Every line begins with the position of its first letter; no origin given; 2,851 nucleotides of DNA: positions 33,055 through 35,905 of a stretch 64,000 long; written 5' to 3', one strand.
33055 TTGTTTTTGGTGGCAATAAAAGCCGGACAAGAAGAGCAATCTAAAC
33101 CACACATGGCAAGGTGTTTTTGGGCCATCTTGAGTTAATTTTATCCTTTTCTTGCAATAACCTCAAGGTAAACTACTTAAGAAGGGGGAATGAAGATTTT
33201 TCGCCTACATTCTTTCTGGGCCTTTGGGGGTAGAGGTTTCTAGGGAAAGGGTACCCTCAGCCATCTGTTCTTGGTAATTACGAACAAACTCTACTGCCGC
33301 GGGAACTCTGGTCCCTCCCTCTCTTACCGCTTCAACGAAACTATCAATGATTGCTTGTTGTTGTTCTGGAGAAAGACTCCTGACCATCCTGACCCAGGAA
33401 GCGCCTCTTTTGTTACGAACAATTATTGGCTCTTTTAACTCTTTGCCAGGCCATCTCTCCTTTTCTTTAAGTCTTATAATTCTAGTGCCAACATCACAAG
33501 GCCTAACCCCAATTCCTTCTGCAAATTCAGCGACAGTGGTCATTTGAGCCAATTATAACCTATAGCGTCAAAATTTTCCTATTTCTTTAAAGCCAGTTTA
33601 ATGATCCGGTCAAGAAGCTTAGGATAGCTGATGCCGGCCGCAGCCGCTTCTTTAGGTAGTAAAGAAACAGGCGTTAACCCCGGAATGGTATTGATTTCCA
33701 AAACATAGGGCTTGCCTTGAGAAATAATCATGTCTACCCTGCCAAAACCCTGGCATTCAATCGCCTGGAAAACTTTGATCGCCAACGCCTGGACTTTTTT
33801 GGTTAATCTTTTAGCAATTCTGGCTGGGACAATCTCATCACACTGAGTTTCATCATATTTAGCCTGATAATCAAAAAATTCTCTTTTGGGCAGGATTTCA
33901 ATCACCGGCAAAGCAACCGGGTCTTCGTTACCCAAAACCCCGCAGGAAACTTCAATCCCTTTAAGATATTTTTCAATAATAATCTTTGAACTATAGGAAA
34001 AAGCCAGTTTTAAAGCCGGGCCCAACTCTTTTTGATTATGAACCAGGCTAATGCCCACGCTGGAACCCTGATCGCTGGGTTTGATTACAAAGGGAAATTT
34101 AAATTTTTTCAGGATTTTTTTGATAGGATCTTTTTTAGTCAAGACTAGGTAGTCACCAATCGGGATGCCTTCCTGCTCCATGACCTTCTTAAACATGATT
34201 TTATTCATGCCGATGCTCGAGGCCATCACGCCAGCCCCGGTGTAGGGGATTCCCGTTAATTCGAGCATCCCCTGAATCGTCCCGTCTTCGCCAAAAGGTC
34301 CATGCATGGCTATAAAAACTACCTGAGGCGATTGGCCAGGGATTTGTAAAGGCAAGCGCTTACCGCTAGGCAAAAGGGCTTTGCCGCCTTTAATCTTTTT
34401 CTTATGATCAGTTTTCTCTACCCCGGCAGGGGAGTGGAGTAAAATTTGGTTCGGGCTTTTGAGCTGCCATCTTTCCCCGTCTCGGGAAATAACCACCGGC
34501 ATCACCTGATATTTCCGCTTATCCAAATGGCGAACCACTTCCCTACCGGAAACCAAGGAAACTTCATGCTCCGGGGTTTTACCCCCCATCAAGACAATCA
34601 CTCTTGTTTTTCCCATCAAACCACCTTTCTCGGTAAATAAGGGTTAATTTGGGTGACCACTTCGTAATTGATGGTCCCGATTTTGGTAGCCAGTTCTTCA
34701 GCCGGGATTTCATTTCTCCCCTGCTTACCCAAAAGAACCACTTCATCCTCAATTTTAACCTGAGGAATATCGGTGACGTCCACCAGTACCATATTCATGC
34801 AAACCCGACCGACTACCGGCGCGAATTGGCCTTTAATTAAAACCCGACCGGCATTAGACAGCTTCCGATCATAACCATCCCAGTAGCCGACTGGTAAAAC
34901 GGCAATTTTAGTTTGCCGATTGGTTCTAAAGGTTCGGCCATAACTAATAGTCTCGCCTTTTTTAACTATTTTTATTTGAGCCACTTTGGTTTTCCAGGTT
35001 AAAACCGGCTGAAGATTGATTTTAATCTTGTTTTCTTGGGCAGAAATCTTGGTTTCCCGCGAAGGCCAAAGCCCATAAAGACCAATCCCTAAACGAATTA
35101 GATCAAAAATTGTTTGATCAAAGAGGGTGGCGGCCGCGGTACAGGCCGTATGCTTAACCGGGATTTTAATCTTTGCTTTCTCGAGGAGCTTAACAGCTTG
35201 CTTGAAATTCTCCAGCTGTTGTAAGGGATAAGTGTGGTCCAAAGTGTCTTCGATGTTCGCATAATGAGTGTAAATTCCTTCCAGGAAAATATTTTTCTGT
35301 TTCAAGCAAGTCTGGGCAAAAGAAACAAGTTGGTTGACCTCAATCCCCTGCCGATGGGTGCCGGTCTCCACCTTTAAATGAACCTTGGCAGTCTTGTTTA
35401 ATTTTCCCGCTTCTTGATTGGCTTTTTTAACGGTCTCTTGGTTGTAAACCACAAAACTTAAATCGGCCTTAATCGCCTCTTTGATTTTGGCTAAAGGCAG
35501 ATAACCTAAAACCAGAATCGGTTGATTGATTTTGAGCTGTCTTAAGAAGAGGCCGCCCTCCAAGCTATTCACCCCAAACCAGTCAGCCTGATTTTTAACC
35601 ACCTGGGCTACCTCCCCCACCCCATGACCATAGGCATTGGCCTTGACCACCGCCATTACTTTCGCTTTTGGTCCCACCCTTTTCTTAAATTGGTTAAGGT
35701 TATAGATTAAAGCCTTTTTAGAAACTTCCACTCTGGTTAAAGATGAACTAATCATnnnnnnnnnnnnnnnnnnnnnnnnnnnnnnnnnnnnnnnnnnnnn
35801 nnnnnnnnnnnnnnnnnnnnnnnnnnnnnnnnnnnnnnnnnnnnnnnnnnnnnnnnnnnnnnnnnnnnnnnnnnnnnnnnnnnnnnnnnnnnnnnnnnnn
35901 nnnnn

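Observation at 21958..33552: About 11.5-kb accessory insertion splitting the dcw cluster between ddl and murF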

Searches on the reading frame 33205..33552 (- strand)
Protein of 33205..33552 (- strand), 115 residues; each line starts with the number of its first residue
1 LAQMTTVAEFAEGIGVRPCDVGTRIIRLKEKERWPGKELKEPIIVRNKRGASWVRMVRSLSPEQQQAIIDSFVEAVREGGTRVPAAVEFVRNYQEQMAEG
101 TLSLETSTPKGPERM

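Call 5: search_protein_families(library=pfam, proteins=[window:33205-33552:-], max_evalue=0.01)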
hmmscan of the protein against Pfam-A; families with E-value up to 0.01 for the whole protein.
window:33205-33552:- (115 aa): 0 families

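Call 33: search_protein_families(library=padloc, proteins=[window:33205-33552:-], max_evalue=0.01)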
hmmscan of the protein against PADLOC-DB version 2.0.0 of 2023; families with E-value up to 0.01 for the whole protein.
window:33205-33552:- (115 aa): 0 families

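Call 34: search_protein_families(library=ncbifam, proteins=[window:33205-33552:-], max_evalue=0.01)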
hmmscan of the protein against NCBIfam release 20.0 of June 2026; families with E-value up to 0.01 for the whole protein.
window:33205-33552:- (115 aa): 0 families

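Call 52: search_protein_families(library=phrogs, proteins=[window:33205-33552:-], max_evalue=0.01)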
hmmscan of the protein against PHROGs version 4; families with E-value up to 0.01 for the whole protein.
window:33205-33552:- (115 aa): 0 families

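Call 77: search_protein_families(library=pfam, proteins=[window:33205-33552:-], max_evalue=5)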
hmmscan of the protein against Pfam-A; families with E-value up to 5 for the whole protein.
window:33205-33552:- (115 aa): 0 families

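Call 83: predict_structure(protein=window:33205-33552:-)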
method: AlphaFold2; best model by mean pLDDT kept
length: 115 residues; sequences in the alignment: 1
mean_pLDDT: 43.4   pTM: 0.29
mean pLDDT of the five models: 43.4, 43.4, 40.4, 39.9, 39.7
residues with pLDDT >= 90: 0; 70-90: 0; 50-70: 33; < 50: 82
segments of 3 or more residues with pLDDT < 50: 1-44, 46-51, 54-57, 79-86, 101-113
pLDDT, mean of each block of 10 residues (from residue 1): 36 37 33 36 43 50 52 51 49 53 38 44
secondary structure, 60 per line:
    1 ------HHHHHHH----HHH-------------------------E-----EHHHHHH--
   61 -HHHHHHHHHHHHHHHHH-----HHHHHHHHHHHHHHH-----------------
elements in order: H7-13 H53-58 H62-78 H84-98
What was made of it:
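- Checked: There is no family hit, and the AlphaFold model has pLDDT 43 (calls 5, 77, 83).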

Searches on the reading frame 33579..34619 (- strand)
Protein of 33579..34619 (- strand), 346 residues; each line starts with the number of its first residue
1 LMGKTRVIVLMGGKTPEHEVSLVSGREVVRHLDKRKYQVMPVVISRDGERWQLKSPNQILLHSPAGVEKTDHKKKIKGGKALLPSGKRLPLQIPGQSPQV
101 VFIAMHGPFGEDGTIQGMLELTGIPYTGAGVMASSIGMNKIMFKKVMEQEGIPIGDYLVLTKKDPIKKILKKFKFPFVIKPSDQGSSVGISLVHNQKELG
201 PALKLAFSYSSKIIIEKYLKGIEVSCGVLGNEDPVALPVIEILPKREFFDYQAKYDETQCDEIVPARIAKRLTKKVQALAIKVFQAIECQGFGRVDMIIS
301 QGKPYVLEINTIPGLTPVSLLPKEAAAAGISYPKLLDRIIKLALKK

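Call 5: search_protein_families(library=pfam, proteins=[window:33579-34619:-], max_evalue=0.01)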
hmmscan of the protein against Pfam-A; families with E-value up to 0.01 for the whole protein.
window:33579-34619:- (346 aa): 9 families
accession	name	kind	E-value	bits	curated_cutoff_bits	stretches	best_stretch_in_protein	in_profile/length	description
PF07478.18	Dala_Dala_lig_C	-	8.1e-61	205.5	24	1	147-341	2-204/204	D-ala D-ala ligase C-terminus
PF01820.27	Dala_Dala_lig_N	-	1.5e-30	106.6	34.6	1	6-129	1-121/121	D-ala D-ala ligase N-terminus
PF02655.19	ATP-grasp_3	-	4.1e-12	46.9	23.2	1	139-311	3-155/160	ATP-grasp domain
PF02222.28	ATP-grasp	-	2.9e-10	40.5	27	1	146-309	2-159/179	ATP-grasp domain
PF01071.24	GARS_A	-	6.2e-09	36.4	27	1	139-232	2-102/194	Phosphoribosylglycinamide synthetase, ATP-grasp (A) domain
PF02786.22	CPSase_L_D2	-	6.5e-09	36.1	19.8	1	140-311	2-178/211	Carbamoyl-phosphate synthase L chain, ATP binding domain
PF13535.11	ATP-grasp_4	-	3.3e-08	33.8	27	1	174-292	2-129/160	ATP-grasp domain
PF08443.16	RimK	-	2.1e-07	31.2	21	1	271-319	126-173/188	RimK-like ATP-grasp domain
PF14397.11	ATPgrasp_ST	-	1.9e-06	27.7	31.4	1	275-320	217-263/278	Sugar-transfer associated ATP-grasp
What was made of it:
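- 33579..34619 (-): ddl (D-Ala-D-Ala ligase). This is the upstream core flank of the variable junction. Pfam Dala_Dala_lig_N/C, E 1e-30 and 8e-61 (call 5).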

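Call 8: find_related_loci(query=window:33579-34619:-, collection=genome_contigs, flank=10000)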
Query window:33579-34619:- (346 aa) in genome_contigs; peptide patterns used: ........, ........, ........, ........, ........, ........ (x = any residue, [..] = any of these).
407 stretches matched a pattern; 319 encode a relative of the query (tblastn E <= 1e-3); the best 80 are kept; 80 distinct loci.
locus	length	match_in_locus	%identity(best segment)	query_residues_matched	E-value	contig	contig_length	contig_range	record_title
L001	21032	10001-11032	70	2-346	2e-160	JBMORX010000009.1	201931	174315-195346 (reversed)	MAG: Patescibacteria group bacterium isolate Betzabe_MAG191 MAG191_9, whole genome shotgun sequence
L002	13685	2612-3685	43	6-346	2e-89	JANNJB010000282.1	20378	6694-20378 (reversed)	MAG: Vicinamibacteria bacterium isolate SOY_40_metabat_13 SOY_40_k141_1833436, whole genome shotgun sequence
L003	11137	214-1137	45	2-346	3e-88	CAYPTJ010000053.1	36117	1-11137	MAG TPA_asm: uncultured Candidatus Saccharibacteria bacterium isolate SRP118108_co2_314 genome assembly, contig: k141_54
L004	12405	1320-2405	41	4-345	3e-86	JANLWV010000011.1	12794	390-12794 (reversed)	MAG: Vicinamibacteria bacterium isolate OTE_20_metabat_250 OTE_20_k141_2582697, whole genome shotgun sequence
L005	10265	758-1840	41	4-346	3e-85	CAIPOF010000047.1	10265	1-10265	uncultured bacterium isolate AlinenLipids_bin-6727 genome assembly, contig: bin-6727:47/71, whole genome shotgun sequenc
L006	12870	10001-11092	42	3-346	8e-85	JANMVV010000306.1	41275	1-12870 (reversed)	MAG: Vicinamibacteria bacterium isolate OTE_88_metabat_461 OTE_88_k141_1561190, whole genome shotgun sequence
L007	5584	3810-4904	41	1-345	4e-85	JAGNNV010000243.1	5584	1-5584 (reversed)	MAG: Vicinamibacteria bacterium isolate Go_SlAct_bin_43 Go_SlAct_92755_length_5584_cov_8.522998, whole genome shotgun se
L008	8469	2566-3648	42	1-344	4e-85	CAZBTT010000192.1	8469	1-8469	MAG TPA_asm: uncultured Acidobacteriota bacterium isolate SRP302447_co4_91 genome assembly, contig: NODE_22554_length_84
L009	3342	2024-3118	41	1-345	3e-85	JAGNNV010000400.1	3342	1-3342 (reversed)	MAG: Vicinamibacteria bacterium isolate Go_SlAct_bin_43 Go_SlAct_231668_length_3342_cov_7.726905, whole genome shotgun s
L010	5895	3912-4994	42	6-345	1e-83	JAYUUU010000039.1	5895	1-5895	MAG: Vicinamibacteria bacterium isolate GL124_DN_concoct_180_sub GL124_DN_concoct_180_sub_38, whole genome shotgun seque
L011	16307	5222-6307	42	4-345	2e-82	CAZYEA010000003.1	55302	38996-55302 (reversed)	MAG TPA_asm: uncultured Acidobacteriota bacterium isolate SRP342105_co1_264 genome assembly, contig: NODE_726_length_553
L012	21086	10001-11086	42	3-344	6e-82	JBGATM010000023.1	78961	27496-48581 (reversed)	MAG: Vicinamibacteria bacterium isolate MAG_AAO_AS.72 AAOAS-72_NODE_23_length_78961_cov_5.731200, whole genome shotgun s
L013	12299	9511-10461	43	2-346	1e-81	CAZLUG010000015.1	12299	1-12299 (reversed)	MAG TPA_asm: uncultured Candidatus Saccharibacteria bacterium isolate binchicken_co164_196 genome assembly, contig: NODE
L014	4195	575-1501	42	2-346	2e-80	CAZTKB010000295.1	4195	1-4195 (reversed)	MAG TPA_asm: uncultured Desulfobacterales bacterium isolate binchicken_co168_200 genome assembly, contig: NODE_29664_len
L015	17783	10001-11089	39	4-345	1e-80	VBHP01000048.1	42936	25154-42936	MAG: Chloroflexi bacterium isolate CF_107 14_1009_16_30cm_scaffold_7093_e:1041, whole genome shotgun sequence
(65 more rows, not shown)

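Call 11: find_encoding_contigs(protein=window:33579-34619:-, flank=10000, max_places=10)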
Protein window:33579-34619:- (346 aa): no gene with exactly this product is on record in the collection.

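Call 12: find_encoding_contigs(protein=window:33579-34616:-, flank=10000, max_places=10)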
Protein window:33579-34616:- (345 aa): no gene with exactly this product is on record in the collection.
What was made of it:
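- Tried and rejected: Two start codons were tried and neither was on record (calls 11, 12).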

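Call 13: find_related_loci(query=window:33579-34619:-, collection=metagenome_contigs, flank=10000)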
Query window:33579-34619:- (346 aa) in metagenome_contigs; peptide patterns used: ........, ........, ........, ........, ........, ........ (x = any residue, [..] = any of these).
408 stretches matched a pattern; 289 encode a relative of the query (tblastn E <= 1e-3); the best 80 are kept; 80 distinct loci.
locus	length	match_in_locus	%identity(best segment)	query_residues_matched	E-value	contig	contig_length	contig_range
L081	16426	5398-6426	81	2-345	0e+0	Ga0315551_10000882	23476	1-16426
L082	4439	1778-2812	80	1-346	0e+0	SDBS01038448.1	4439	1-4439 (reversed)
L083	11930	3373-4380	82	10-346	0e+0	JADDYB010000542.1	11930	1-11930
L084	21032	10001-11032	78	2-346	0e+0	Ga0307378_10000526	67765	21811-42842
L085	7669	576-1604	78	2-345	0e+0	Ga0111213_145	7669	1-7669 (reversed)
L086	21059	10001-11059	74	6-346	9e-175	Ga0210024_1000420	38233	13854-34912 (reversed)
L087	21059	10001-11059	74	6-346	9e-175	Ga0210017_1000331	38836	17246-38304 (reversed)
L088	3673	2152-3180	73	2-345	2e-175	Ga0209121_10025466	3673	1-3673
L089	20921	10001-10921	62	2-346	1e-123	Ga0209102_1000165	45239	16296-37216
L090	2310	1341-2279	54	2-344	3e-122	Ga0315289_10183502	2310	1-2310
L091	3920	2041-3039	53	2-346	2e-116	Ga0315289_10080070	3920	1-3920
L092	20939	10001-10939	53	2-344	2e-113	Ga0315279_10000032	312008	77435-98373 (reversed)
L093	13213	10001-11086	44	1-345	8e-90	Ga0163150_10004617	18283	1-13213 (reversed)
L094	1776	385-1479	41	1-345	1e-90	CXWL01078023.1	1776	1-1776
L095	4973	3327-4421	42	1-345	4e-84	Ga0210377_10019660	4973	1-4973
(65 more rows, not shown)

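Call 88: search_protein_families(library=pfam, proteins=[L083:7888-9255:+, L083:6676-7821:+, L081:6436-7065:-, L082:2843-3472:-, L092:10985-11581:+, L086:11170-12057:+, L086:12124-13476:-, L086:13704-14906:-, L086:15078-15329:+], max_evalue=0.001)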
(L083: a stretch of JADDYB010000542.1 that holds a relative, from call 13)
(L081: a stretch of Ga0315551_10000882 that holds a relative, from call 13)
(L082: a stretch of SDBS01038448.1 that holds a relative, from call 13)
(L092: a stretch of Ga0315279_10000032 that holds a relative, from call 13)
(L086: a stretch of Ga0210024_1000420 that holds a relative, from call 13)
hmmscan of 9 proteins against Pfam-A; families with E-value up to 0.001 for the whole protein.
L083:7888-9255:+ (455 aa): 0 families

L083:6676-7821:+ (381 aa): 3 families
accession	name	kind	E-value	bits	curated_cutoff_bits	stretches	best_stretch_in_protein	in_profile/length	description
PF00465.25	Fe-ADH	-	1.6e-43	148.7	31.3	1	9-175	1-168/168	Iron-containing alcohol dehydrogenase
PF25137.1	ADH_Fe_C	-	1e-33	117.1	27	1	186-377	1-191/194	Fe-containing alcohol dehydrogenase family, C-terminal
PF13685.12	Fe-ADH_2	-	8.2e-06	26.3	28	1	19-109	7-97/149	Iron-containing alcohol dehydrogenase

L081:6436-7065:- (209 aa): 0 families

L082:2843-3472:- (209 aa): 0 families

L092:10985-11581:+ (198 aa): 1 family
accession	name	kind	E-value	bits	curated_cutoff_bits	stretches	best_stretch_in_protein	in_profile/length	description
PF02698.23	DUF218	-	2.9e-05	24.4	27.6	1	35-143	21-122/133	DUF218 domain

L086:11170-12057:+ (295 aa): 3 families
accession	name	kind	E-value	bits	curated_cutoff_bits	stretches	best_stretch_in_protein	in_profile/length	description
PF12705.13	PDDEXK_1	-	2e-28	100.4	22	1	12-272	3-247/247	PD-(D/E)XK nuclease superfamily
PF01930.23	Cas_Cas4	-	1.9e-08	35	22.7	1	164-271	53-158/160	Domain of unknown function DUF83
PF10926.14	DUF2800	-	0.00094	18.9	21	0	164-279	119-241/368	Protein of unknown function (DUF2800)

L086:12124-13476:- (450 aa): 3 families
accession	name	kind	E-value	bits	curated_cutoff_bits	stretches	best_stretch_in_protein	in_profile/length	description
PF04055.27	Radical_SAM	-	7e-22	78.8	29.5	1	13-170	2-165/166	Radical SAM superfamily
PF13353.11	Fer4_12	-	2.1e-05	25.2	22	1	13-120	10-117/137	4Fe-4S single cluster domain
PF13186.11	SPASM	-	0.00036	21.2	21.5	0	248-322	1-67/67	Iron-sulfur cluster-binding domain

L086:13704-14906:- (400 aa): 14 families
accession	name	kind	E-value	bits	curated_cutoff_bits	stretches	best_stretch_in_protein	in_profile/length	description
PF01135.25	PCMT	-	2e-49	168.7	20.3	1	23-217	4-193/210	Protein-L-isoaspartate(D-aspartate) O-methyltransferase (PCMT)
PF13847.12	Methyltransf_31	-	6.9e-14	52.2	27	1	96-178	2-92/145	Methyltransferase domain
PF13649.12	Methyltransf_25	-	3.9e-10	40.7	27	1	101-176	1-74/97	Methyltransferase domain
PF01209.24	Ubie_methyltran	-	3.1e-08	33.7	20.1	1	91-179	41-129/233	ubiE/COQ5 methyltransferase family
PF05175.20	MTS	-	1.5e-07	31.7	23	1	89-172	23-104/170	Methyltransferase small domain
PF01596.23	Methyltransf_3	-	4.4e-07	29.8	22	1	92-157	39-105/204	O-methyltransferase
PF02353.26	CMAS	-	2.4e-06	27.5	27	1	81-171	46-132/273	Mycolic acid cyclopropane synthetase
PF08241.18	Methyltransf_11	-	3.4e-06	28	21.2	1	102-175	1-69/95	Methyltransferase domain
PF06325.19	PrmA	-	6e-06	26.4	22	1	81-189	148-244/296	Ribosomal protein L11 methyltransferase (PrmA)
PF01189.24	Methyltr_RsmB-F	-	7.5e-06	26.2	27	1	92-172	3-85/199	16S rRNA methyltransferase RsmB/F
PF13489.12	Methyltransf_23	-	3e-05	24.3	27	1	92-175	16-93/164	Methyltransferase domain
PF08242.18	Methyltransf_12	-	4e-05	24.7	30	1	102-179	1-78/98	Methyltransferase domain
PF00398.26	RrnaAD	-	4.7e-05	23.1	24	1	85-156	18-84/263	Ribosomal RNA adenine dimethylase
PF13679.12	Methyltransf_32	-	0.00063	20.2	27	0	93-153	21-85/143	Methyltransferase domain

L086:15078-15329:+ (83 aa): 1 family
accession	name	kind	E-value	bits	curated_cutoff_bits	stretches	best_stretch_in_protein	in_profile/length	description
PF03477.21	ATP-cone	-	2.2e-09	38.2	25.8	1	3-82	1-83/88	ATP cone domain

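Call 89: search_protein_families(library=ncbifam, proteins=[L083:7888-9255:+, L083:9252-10616:+, L081:6436-7065:-], max_evalue=0.001)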
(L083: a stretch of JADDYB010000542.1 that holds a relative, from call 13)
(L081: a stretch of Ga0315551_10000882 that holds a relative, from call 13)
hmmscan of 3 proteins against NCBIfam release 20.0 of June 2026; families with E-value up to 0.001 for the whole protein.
L083:7888-9255:+ (455 aa): 1 family
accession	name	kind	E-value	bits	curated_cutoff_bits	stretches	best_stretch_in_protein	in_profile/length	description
NF041275.1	MurL_Xanthmoales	equivalog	7.4e-69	232.4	700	1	11-391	10-391/447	UDP-N-acetyl-alpha-D-muramoyl-L-alanyl-L-glutamate epimerase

L083:9252-10616:+ (454 aa): 20 families
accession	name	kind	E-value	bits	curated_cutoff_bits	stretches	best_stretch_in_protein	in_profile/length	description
TIGR01087.1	murD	equivalog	5.8e-98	328.8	211.95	1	9-450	2-440/441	UDP-N-acetylmuramoyl-L-alanine--D-glutamate ligase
TIGR01082.1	murC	equivalog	1.6e-25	90.1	335.1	1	64-325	59-322/449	UDP-N-acetylmuramate--L-alanine ligase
TIGR01143.1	murF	subfamily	2.8e-20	72.6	288.6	1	100-342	70-319/418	UDP-N-acetylmuramoyl-tripeptide--D-alanyl-D-alanine ligase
NF001126.0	PRK00139.1-4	equivalog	3.6e-17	62.1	373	1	156-316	175-338/486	UDP-N-acetylmuramoyl-L-alanyl-D-glutamate--2,6-diaminopimelate ligase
NF001124.0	PRK00139.1-2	equivalog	1.9e-16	59.9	476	2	92-140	97-145/500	UDP-N-acetylmuramoyl-L-alanyl-D-glutamate--2,6-diaminopimelate ligase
NF053646.1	pMurD1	equivalog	1e-15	57.4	610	2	173-344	186-351/465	pseudomurein biosynthesis peptide ligase pMurD1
NF008896.0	PRK11929.1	equivalog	8.3e-15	53.7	1023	1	106-342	606-856/965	bifunctional UDP-N-acetylmuramoyl-L-alanyl-D-glutamate--2,6-diaminopimelate ligase MurE/UDP-N-acetylmuramoyl-tripeptide--D-alanyl-D-alanine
TIGR01085.1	murE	subfamily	9e-15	54.5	257.3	2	155-313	158-325/472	UDP-N-acetylmuramyl-tripeptide synthetase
NF053647.1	pMurD2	equivalog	1.1e-12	47.6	550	1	44-142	43-137/405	pseudomurein biosynthesis peptide ligase pMurD2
NF053645.1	pMurC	equivalog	5.9e-12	45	560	1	50-216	47-223/492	pseudomurein biosynthesis peptide ligase pMurC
NF011171.0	PRK14573.1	equivalog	2.2e-10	39.1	1015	1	42-347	42-342/809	bifunctional UDP-N-acetylmuramate--L-alanine ligase/D-alanine--D-alanine ligase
NF053648.1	pMurE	equivalog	7.1e-10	38.2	600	1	172-312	190-322/464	pseudomurein biosynthesis peptide ligase pMurE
NF008041.0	PRK10773.1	equivalog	4.5e-09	35.6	551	1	102-311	98-318/453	UDP-N-acetylmuramoyl-tripeptide--D-alanyl-D-alanine ligase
NF033197.0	F430_CfbE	equivalog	2.5e-08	33.3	250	0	103-131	98-126/430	coenzyme F430 synthase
NF001123.0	PRK00139.1-1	equivalog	3.6e-08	32.5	586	1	174-341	199-370/493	UDP-N-acetylmuramoyl-L-alanyl-D-glutamate--2,6-diaminopimelate ligase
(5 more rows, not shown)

L081:6436-7065:- (209 aa): 0 families

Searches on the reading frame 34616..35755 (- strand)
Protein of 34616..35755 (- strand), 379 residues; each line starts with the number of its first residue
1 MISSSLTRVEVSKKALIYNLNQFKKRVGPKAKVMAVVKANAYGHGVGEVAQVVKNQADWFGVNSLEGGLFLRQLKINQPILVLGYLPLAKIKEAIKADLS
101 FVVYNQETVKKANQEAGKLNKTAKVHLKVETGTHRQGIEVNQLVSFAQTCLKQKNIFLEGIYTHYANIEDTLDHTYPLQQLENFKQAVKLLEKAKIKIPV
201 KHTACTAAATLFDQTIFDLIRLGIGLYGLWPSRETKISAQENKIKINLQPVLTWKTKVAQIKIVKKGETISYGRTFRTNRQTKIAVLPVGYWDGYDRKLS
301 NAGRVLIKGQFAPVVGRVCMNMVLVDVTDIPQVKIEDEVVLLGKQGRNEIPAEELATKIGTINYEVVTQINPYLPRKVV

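Call 5: search_protein_families(library=pfam, proteins=[window:34616-35755:-], max_evalue=0.01)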
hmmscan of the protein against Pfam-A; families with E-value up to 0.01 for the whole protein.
window:34616-35755:- (379 aa): 2 families
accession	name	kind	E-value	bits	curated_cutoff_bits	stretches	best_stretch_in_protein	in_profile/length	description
PF01168.26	Ala_racemase_N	-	2.2e-59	201.3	24.1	1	12-229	2-218/220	Alanine racemase, N-terminal domain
PF00842.27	Ala_racemase_C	-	6e-49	165.3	25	1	251-377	1-126/127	Alanine racemase, C-terminal domain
